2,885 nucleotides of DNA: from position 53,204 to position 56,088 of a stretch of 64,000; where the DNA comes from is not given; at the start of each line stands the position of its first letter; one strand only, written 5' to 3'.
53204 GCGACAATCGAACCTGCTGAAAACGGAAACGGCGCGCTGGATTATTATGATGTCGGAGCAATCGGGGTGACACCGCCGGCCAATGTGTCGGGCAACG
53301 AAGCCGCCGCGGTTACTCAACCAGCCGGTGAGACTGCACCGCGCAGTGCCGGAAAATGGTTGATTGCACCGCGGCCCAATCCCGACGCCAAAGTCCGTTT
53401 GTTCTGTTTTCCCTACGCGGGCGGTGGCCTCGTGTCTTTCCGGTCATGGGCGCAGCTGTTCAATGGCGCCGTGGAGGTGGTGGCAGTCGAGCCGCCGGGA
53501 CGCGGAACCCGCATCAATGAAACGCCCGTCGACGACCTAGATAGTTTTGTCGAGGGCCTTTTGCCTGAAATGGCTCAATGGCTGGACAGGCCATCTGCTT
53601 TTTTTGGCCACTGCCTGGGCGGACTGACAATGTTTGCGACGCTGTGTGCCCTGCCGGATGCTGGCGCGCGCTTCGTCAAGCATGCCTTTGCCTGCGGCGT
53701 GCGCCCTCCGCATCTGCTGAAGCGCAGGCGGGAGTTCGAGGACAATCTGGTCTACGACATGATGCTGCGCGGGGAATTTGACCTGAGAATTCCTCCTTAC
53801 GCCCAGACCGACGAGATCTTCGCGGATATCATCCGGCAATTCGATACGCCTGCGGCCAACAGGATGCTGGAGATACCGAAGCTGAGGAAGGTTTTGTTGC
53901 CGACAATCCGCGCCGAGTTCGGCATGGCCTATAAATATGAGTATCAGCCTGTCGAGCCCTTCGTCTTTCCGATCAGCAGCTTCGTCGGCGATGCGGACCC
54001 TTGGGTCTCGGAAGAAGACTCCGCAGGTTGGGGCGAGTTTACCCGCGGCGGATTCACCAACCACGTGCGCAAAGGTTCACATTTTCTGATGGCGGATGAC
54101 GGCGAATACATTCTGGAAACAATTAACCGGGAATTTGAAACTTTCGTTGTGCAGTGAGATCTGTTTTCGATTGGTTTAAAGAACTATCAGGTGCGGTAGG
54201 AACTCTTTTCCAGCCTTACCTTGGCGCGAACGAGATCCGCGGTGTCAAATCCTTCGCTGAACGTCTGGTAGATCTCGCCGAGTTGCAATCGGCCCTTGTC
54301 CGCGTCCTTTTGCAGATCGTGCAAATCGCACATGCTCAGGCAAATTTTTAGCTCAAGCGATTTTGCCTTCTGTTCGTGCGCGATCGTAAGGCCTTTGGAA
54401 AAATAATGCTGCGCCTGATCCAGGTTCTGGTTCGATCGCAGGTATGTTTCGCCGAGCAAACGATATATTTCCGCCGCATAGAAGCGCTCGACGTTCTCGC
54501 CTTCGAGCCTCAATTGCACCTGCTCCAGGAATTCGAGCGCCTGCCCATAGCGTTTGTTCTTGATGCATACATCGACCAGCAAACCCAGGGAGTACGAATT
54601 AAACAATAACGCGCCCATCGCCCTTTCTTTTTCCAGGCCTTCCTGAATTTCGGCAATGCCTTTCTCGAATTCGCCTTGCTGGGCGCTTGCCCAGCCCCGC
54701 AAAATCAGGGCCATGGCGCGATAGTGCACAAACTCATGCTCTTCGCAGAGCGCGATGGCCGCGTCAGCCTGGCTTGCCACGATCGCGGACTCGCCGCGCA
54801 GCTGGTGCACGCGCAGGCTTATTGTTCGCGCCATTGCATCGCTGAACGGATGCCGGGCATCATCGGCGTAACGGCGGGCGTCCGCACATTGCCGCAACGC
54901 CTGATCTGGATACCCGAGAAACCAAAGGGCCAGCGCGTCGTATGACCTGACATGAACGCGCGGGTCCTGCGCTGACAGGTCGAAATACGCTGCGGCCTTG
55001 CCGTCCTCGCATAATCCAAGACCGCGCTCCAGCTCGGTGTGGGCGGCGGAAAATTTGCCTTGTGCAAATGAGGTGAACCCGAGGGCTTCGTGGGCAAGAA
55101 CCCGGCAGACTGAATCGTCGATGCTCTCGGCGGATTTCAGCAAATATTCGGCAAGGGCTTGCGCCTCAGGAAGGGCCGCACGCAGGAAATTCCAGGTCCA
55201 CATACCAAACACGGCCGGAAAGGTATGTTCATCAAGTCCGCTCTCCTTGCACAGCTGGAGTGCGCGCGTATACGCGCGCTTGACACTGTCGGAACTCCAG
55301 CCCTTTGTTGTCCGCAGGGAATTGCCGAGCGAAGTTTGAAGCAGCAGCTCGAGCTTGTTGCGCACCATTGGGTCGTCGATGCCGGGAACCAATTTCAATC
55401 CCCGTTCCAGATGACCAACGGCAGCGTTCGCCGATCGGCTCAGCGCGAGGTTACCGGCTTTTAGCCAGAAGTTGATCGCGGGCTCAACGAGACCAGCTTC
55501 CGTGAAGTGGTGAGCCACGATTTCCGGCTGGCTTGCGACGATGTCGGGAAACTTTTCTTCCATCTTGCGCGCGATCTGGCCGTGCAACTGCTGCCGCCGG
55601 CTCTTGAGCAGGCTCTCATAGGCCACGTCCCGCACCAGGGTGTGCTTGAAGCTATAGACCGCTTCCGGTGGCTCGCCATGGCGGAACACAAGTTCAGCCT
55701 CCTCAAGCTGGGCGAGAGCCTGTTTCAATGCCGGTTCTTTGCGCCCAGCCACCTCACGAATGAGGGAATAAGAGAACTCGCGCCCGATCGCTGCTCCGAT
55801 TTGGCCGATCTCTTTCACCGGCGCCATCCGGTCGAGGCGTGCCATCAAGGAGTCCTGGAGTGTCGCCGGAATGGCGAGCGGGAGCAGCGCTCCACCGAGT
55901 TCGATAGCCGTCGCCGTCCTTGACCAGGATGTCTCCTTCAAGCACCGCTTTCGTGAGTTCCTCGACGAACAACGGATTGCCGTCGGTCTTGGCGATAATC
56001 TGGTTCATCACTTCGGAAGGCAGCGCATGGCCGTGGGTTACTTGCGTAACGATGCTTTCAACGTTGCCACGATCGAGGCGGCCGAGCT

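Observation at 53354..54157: The PKS thioesterase has Cys instead of Ser at the nucleophile elbow (GHCLGG)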

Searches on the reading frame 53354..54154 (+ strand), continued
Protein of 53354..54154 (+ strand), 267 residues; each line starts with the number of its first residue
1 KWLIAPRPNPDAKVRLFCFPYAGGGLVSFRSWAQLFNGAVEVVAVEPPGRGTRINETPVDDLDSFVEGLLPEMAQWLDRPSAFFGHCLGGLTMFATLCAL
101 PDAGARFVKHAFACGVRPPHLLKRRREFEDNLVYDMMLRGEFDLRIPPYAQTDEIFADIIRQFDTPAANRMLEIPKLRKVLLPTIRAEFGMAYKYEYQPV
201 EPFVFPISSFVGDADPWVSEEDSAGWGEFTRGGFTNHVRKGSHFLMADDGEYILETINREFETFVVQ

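Call 56: search_protein_families(library=pfam, proteins=[P0165, P0185, P0205, P0254], max_evalue=0.00001)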
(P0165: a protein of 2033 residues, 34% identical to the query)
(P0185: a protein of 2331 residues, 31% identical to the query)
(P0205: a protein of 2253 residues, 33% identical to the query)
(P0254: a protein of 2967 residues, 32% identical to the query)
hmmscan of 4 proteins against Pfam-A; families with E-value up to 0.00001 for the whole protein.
P0165 (2033 aa): 14 families
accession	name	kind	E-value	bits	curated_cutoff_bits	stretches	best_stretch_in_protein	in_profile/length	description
PF00109.32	ketoacyl-synt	-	8e-91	304.5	20.8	1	33-283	2-252/252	Beta-ketoacyl synthase, N-terminal domain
PF00698.26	Acyl_transf_1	-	7.2e-75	252.8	32.7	1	558-868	1-312/319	Acyl transferase domain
PF00975.26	Thioesterase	-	5.5e-73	246.4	26.4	2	1515-1741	2-224/226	Thioesterase domain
PF08659.16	KR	-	9.8e-60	202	22.6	1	1131-1318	2-179/180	KR domain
PF02801.28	Ketoacyl-synt_C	-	1.9e-43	147.7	20.8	1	291-408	1-118/119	Beta-ketoacyl synthase, C-terminal domain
PF16197.11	KAsynt_C_assoc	-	1.3e-19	71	33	1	411-525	1-111/111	Ketoacyl-synthetase C-terminal extension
PF22621.2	CurL-like_PKS_C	-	4.1e-14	52.7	27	1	474-536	1-64/64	CurL-like, PKS C-terminal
PF00550.31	PP-binding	-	2.1e-11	44.3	20.8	1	1416-1475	2-61/67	Phosphopantetheine attachment site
PF23297.2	ACP_SdgA_C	-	9.2e-11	42.1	27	1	1409-1484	7-82/95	Highly reducing polyketide synthase sdgA, C-terminal ACP domain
PF12697.13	Abhydrolase_6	-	8.1e-08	33.6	26.3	0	1531-1697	19-177/217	Alpha/beta hydrolase family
PF00106.31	adh_short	-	3.5e-07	30.3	26.6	1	1133-1246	4-102/195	short chain dehydrogenase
PF13561.12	adh_short_C2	-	6.2e-07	29.7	27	1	1140-1264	7-117/236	Enoyl-(Acyl carrier protein) reductase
PF00108.29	Thiolase_N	-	1.5e-06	28.2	26.4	1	195-243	75-123/260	Thiolase, N-terminal domain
PF22336.2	RhiE-like_linker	-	3.8e-06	27.2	27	0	478-539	2-63/67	RhiE-like, KS-MAT linker domain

P0185 (2331 aa): 15 families
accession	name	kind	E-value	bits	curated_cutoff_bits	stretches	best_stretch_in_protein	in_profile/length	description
PF00109.32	ketoacyl-synt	-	4.8e-72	243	20.8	1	7-257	3-252/252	Beta-ketoacyl synthase, N-terminal domain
PF08659.16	KR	-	1.4e-63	214.5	22.6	1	1426-1605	1-180/180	KR domain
PF00698.26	Acyl_transf_1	-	2.6e-55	188.6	32.7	1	535-845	1-311/319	Acyl transferase domain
PF00975.26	Thioesterase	-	6.8e-48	164.3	26.4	2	1807-2030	2-221/226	Thioesterase domain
PF02801.28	Ketoacyl-synt_C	-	3.8e-37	127.4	20.8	1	265-384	1-118/119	Beta-ketoacyl synthase, C-terminal domain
PF14765.12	PS-DH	-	1.7e-20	73.7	23.7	1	1031-1180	12-162/166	Polyketide synthase dehydratase N-terminal domain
PF22621.2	CurL-like_PKS_C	-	1.3e-16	60.8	27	1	450-513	1-64/64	CurL-like, PKS C-terminal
PF21089.3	PKS_DH_N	-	2.2e-14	53.7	27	1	898-995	1-103/103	Polyketide synthase dehydratase domain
PF12697.13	Abhydrolase_6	-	8.3e-13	49.9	26.3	1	1816-2017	6-177/217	Alpha/beta hydrolase family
PF22336.2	RhiE-like_linker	-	1.3e-11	44.8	27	1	454-519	2-66/67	RhiE-like, KS-MAT linker domain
PF00550.31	PP-binding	-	3.6e-11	43.6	20.8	1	1709-1770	3-64/67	Phosphopantetheine attachment site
PF00106.31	adh_short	-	7.4e-11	42.3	26.6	1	1429-1591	4-166/195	short chain dehydrogenase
PF16197.11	KAsynt_C_assoc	-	3.8e-10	40.6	33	1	388-490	2-101/111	Ketoacyl-synthetase C-terminal extension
PF13561.12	adh_short_C2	-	1.7e-06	28.2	27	1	1467-1550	33-117/236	Enoyl-(Acyl carrier protein) reductase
PF23297.2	ACP_SdgA_C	-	4.3e-06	27.2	27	1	1705-1785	11-91/95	Highly reducing polyketide synthase sdgA, C-terminal ACP domain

P0205 (2253 aa): 19 families
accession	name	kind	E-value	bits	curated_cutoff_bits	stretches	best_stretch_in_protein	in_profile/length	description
PF00109.32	ketoacyl-synt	-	1.3e-99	333.4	20.8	1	35-283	2-252/252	Beta-ketoacyl synthase, N-terminal domain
PF00698.26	Acyl_transf_1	-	1.1e-62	212.7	32.7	1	559-857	2-300/319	Acyl transferase domain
PF08659.16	KR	-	1.4e-58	198.2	22.6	1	1599-1777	1-179/180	KR domain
PF02801.28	Ketoacyl-synt_C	-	2.4e-43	147.3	20.8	1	291-405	1-118/119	Beta-ketoacyl synthase, C-terminal domain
PF00975.26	Thioesterase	-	2.3e-33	116.8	26.4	1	2012-2246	2-220/226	Thioesterase domain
PF22621.2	CurL-like_PKS_C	-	1.3e-20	73.5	27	1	469-532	1-64/64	CurL-like, PKS C-terminal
PF08242.18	Methyltransf_12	-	3.3e-20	73.1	30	1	1192-1292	1-98/98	Methyltransferase domain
PF16197.11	KAsynt_C_assoc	-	7.4e-19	68.6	33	1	408-517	1-107/111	Ketoacyl-synthetase C-terminal extension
PF00106.31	adh_short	-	3.8e-17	62.8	26.6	1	1601-1758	3-160/195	short chain dehydrogenase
PF13561.12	adh_short_C2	-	1e-11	45.3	27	1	1609-1758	7-154/236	Enoyl-(Acyl carrier protein) reductase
PF22336.2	RhiE-like_linker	-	1.1e-10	41.8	27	1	473-536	2-64/67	RhiE-like, KS-MAT linker domain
PF13489.12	Methyltransf_23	-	7e-10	39.3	27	1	1185-1344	20-160/164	Methyltransferase domain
PF13649.12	Methyltransf_25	-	1.5e-09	38.9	27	1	1191-1290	1-97/97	Methyltransferase domain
PF08241.18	Methyltransf_11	-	1.6e-09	38.7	21.2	1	1192-1294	1-95/95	Methyltransferase domain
PF18558.8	HTH_51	-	1.5e-08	34.7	50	1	1025-1093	23-88/88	Methyltransferase, Helix-turn-helix domain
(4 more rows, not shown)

P0254 (2967 aa): 14 families
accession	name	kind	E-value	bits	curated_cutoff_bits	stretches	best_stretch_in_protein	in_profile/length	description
PF00109.32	ketoacyl-synt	-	8.7e-186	615.7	20.8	2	1007-1258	2-252/252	Beta-ketoacyl synthase, N-terminal domain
PF02801.28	Ketoacyl-synt_C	-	5.5e-82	272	20.8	2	1266-1380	1-118/119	Beta-ketoacyl synthase, C-terminal domain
PF00698.26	Acyl_transf_1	-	1.9e-64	218.6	32.7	1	529-823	2-295/319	Acyl transferase domain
PF08659.16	KR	-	1.5e-63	214.5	22.6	1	2335-2511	1-179/180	KR domain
PF00975.26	Thioesterase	-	5.5e-36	125.3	26.4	1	2721-2954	2-212/226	Thioesterase domain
PF16197.11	KAsynt_C_assoc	-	3.4e-28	98.7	33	2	381-484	2-101/111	Ketoacyl-synthetase C-terminal extension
PF00550.31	PP-binding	-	1.8e-22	79.8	20.8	2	2615-2681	1-67/67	Phosphopantetheine attachment site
PF22621.2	CurL-like_PKS_C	-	3.2e-18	65.9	27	2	1448-1507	4-64/64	CurL-like, PKS C-terminal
PF00107.32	ADH_zinc_N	-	2.2e-14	53.9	31.8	1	2142-2233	1-91/129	Zinc-binding dehydrogenase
PF13602.12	ADH_zinc_N_2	-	3.7e-14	54.2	27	1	2175-2312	2-134/134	Zinc-binding dehydrogenase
PF00106.31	adh_short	-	5.5e-14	52.5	26.6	1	2338-2492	4-160/195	short chain dehydrogenase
PF00108.29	Thiolase_N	-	4.3e-13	49.7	26.4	0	1157-1208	60-113/260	Thiolase, N-terminal domain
PF22336.2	RhiE-like_linker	-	3.1e-08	33.9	27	0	1449-1513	2-66/67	RhiE-like, KS-MAT linker domain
PF13561.12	adh_short_C2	-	3.7e-08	33.7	27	1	2345-2492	7-154/236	Enoyl-(Acyl carrier protein) reductase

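Call 59: search_dna_similar(query=window:53354-54154:+, collection=plasmids, mode=protein, max_evalue=1e-30, max_rows=25)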
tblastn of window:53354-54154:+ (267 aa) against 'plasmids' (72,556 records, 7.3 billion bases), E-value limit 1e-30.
Records with a match: 27; places in all: 27; records where one place covers at least 80% of the query: 27.
Best place of each record, by identity: <60% 27.
By first word of the organism name: Streptomyces 6; Bradyrhizobium 5; Leptolyngbya 4; Rhizobium 4; Burkholderia 2; Nostoc 2; Azospirillum 1; Pseudanabaena 1; Nonomuraea 1; Xenorhabdus 1.
By predicted mobility (MOB-suite, as given by PLSDB): non-mobilizable 19; conjugative 7; mobilizable 1.
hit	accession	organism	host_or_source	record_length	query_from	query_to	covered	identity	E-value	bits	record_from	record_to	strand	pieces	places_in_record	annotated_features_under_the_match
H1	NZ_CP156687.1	Burkholderia stagnalis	Bacterial cells,soils collected in ...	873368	1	258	97%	46.1%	7e-70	240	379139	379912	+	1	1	SDR family NAD(P)-dependent oxidoreductase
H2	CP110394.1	Burkholderia sp. JSH-S8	Tetrastigma hemsleyanum Diels et Gilg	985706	1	249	93%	46.2%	1e-67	233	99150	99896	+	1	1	SDR family NAD(P)-dependent oxidoreductase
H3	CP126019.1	Bradyrhizobium japonicum USDA 123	Glycine max,soybean,root nodule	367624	1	261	98%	43.3%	5e-67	232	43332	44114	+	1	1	type I polyketide synthase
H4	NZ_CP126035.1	Bradyrhizobium elkanii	Glycine max,soybean,root nodule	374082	1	261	98%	43.3%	5e-67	232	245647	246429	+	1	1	type I polyketide synthase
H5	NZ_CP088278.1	Bradyrhizobium barranii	Glycine max cv. AC Glengarry,cell ...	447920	1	261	98%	43.3%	5e-67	232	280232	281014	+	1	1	type I polyketide synthase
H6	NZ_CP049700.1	Bradyrhizobium barranii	Glycine max cv. AC Glengarry,cell ...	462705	1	261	98%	43.3%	5e-67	232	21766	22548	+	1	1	type I polyketide synthase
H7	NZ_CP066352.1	Bradyrhizobium japonicum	Glycine max,DNA isolated from pure ...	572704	1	261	98%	43.3%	5e-67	232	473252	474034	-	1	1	type I polyketide synthase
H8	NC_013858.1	Azospirillum sp. B510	-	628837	2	263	98%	42.7%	3e-65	227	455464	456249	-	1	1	type I polyketide synthase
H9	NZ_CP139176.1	Streptomyces sp. CL7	soild,microorganism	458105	2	261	97%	34.2%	2e-32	132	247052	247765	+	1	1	alpha/beta fold hydrolase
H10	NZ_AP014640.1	Leptolyngbya boryana IAM M-101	-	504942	1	263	99%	33.6%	4e-33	134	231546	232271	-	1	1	thioesterase II family protein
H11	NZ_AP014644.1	Leptolyngbya boryana dg5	-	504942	1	263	99%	33.6%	4e-33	134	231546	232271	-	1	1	thioesterase II family protein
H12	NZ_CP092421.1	Leptolyngbya boryana IU 594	-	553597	1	263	99%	33.6%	4e-33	134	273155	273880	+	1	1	thioesterase II family protein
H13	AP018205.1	Leptolyngbya boryana NIES-2135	-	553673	1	263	99%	33.6%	4e-33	134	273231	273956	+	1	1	putative thioesterase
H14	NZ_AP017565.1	Pseudanabaena sp. ABRG5-3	-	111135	1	264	99%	33.0%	4e-36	143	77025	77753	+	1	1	thioesterase II family protein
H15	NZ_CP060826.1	Streptomyces genisteinicus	whole organism,leaf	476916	2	262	98%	33.0%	3e-34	137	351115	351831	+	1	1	alpha/beta fold hydrolase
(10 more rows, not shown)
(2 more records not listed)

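Call 60: get_annotated_region(hit=H3, flank=12000)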
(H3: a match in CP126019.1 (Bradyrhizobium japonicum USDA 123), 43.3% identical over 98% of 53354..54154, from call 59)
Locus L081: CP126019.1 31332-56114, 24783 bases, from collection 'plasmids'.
description: Bradyrhizobium japonicum USDA 123 plasmid pUSDA123-1, complete sequence
organism: Bradyrhizobium japonicum USDA 123 (NCBI taxid 936135)
taxonomy: Bacteria; Pseudomonadota; Alphaproteobacteria; Hyphomicrobiales; Nitrobacteraceae; Bradyrhizobium; Bradyrhizobium japonicum; Bradyrhizobium japonicum USDA 123
host: -; source: Glycine max,soybean,root nodule; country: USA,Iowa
typing (MOB-suite, as given by PLSDB): mobilizable; replicon rep_cluster_506; relaxase MOBP
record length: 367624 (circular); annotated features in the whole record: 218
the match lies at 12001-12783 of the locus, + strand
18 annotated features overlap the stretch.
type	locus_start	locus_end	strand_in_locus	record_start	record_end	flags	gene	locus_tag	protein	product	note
CDS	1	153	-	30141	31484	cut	-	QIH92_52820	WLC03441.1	IS1380-like element ISBdi2 family transposase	-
CDS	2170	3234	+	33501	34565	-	-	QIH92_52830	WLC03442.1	IS630-like element ISRj1 family transposase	-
CDS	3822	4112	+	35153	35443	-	-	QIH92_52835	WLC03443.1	hypothetical protein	-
CDS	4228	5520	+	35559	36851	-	-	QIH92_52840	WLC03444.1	fatty acid--CoA ligase family protein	-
CDS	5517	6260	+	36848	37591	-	-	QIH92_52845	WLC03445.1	SDR family oxidoreductase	-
CDS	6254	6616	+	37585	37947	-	-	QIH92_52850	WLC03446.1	acyl carrier protein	-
CDS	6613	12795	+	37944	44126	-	-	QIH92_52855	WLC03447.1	type I polyketide synthase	-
CDS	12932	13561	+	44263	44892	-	-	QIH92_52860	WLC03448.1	alpha/beta fold hydrolase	-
CDS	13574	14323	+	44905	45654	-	-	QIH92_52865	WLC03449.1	4'-phosphopantetheinyl transferase superfamily protein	-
CDS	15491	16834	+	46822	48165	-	-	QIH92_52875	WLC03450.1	IS1380-like element ISBdi2 family transposase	-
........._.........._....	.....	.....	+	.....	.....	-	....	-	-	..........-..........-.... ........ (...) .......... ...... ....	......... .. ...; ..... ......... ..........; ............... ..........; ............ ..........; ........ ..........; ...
CDS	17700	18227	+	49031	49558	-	-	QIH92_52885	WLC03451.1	hypothetical protein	-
CDS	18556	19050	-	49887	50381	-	-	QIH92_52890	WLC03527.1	transposase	-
CDS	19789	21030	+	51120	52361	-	ltrA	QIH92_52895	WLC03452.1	group II intron reverse transcriptase/maturase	-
CDS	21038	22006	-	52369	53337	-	-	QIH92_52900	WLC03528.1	IS66 family transposase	-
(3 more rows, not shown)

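Call 61: get_annotated_region(hit=H8, flank=12000)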
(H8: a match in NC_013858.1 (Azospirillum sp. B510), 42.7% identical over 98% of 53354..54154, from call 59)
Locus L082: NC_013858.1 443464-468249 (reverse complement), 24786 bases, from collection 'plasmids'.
description: Azospirillum sp. B510 plasmid pAB510d, complete sequence
organism: Azospirillum sp. B510 (NCBI taxid 137722)
taxonomy: Bacteria; Pseudomonadota; Alphaproteobacteria; Rhodospirillales; Azospirillaceae; Azospirillum; Azospirillum sp. B510
host: -; source: -; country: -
typing (MOB-suite, as given by PLSDB): non-mobilizable
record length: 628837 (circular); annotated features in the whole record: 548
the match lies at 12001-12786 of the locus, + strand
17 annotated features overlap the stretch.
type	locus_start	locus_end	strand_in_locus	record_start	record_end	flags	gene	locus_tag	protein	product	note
CDS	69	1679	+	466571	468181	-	-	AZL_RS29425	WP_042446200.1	AMP-binding protein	-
CDS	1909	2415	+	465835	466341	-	-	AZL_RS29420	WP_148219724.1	cache domain-containing protein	-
CDS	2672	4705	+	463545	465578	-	-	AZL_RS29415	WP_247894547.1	methyl-accepting chemotaxis protein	GO:0007165 - signal transduction [Evidence IEA]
CDS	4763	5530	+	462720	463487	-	-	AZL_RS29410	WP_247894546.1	alpha/beta fold hydrolase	-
CDS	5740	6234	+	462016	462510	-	-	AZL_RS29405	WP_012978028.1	hypothetical protein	-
CDS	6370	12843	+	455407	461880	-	-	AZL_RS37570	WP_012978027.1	type I polyketide synthase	-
CDS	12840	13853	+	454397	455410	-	-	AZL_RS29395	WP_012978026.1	patatin-like phospholipase family protein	GO:0006629 - lipid metabolic process [Evidence IEA]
CDS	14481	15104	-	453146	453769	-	-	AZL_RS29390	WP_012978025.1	TetR/AcrR family transcriptional regulator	GO:0006355 - regulation of DNA-templated transcription [Evidence IEA]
CDS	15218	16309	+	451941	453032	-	-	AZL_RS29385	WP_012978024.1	spermidine/putrescine ABC transporter substrate-binding protein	GO:0015846 - polyamine transport [Evidence IEA]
CDS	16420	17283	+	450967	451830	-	-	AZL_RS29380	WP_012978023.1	ABC transporter permease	GO:0055085 - transmembrane transport [Evidence IEA]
CDS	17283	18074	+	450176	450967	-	-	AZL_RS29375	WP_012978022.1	ABC transporter permease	GO:0055085 - transmembrane transport [Evidence IEA]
CDS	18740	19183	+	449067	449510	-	-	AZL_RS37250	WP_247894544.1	TOBE domain-containing protein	GO:0055085 - transmembrane transport [Evidence IEA]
CDS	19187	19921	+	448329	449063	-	-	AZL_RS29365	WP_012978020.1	MBL fold metallo-hydrolase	-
CDS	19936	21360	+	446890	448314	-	-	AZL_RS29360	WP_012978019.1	aldehyde dehydrogenase family protein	-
CDS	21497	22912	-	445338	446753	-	-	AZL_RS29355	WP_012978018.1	MFS transporter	GO:0055085 - transmembrane transport [Evidence IEA]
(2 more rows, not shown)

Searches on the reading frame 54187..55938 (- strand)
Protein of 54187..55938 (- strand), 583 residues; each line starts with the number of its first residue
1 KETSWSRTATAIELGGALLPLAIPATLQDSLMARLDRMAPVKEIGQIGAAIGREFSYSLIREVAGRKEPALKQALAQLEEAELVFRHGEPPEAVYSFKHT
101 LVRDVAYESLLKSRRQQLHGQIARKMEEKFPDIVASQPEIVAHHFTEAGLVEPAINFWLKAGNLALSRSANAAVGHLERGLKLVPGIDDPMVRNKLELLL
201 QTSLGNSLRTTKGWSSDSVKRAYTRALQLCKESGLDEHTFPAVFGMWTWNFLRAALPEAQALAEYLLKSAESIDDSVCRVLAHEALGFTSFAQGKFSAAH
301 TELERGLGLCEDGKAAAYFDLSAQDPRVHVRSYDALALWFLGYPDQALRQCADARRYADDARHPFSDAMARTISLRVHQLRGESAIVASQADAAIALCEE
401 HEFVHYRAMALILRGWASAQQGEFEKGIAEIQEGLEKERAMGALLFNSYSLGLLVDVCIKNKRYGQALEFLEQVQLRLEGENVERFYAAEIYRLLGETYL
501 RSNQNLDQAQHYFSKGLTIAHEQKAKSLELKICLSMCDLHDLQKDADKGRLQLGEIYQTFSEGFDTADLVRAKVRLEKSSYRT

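Call 8: search_protein_families(library=pfam, proteins=[window:54187-55938:-], max_evalue=0.001)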
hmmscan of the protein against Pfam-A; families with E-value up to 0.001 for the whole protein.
window:54187-55938:- (583 aa): 5 families
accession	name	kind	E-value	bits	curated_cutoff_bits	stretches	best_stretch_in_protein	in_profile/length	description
PF07719.23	TPR_2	-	2.7e-07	30.6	27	0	409-437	2-30/34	Tetratricopeptide repeat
PF17874.7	TPR_MalT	-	2.9e-05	23.9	45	1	389-546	22-177/336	MalT-like TPR region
PF13424.12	TPR_12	-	7e-05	23.4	30.1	1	452-520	7-75/77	Tetratricopeptide repeat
PF13428.12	TPR_14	-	0.00029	21.7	23.5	0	283-313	4-34/44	Tetratricopeptide repeat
PF13181.12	TPR_8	-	0.00058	20.3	25.7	0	489-520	1-31/34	Tetratricopeptide repeat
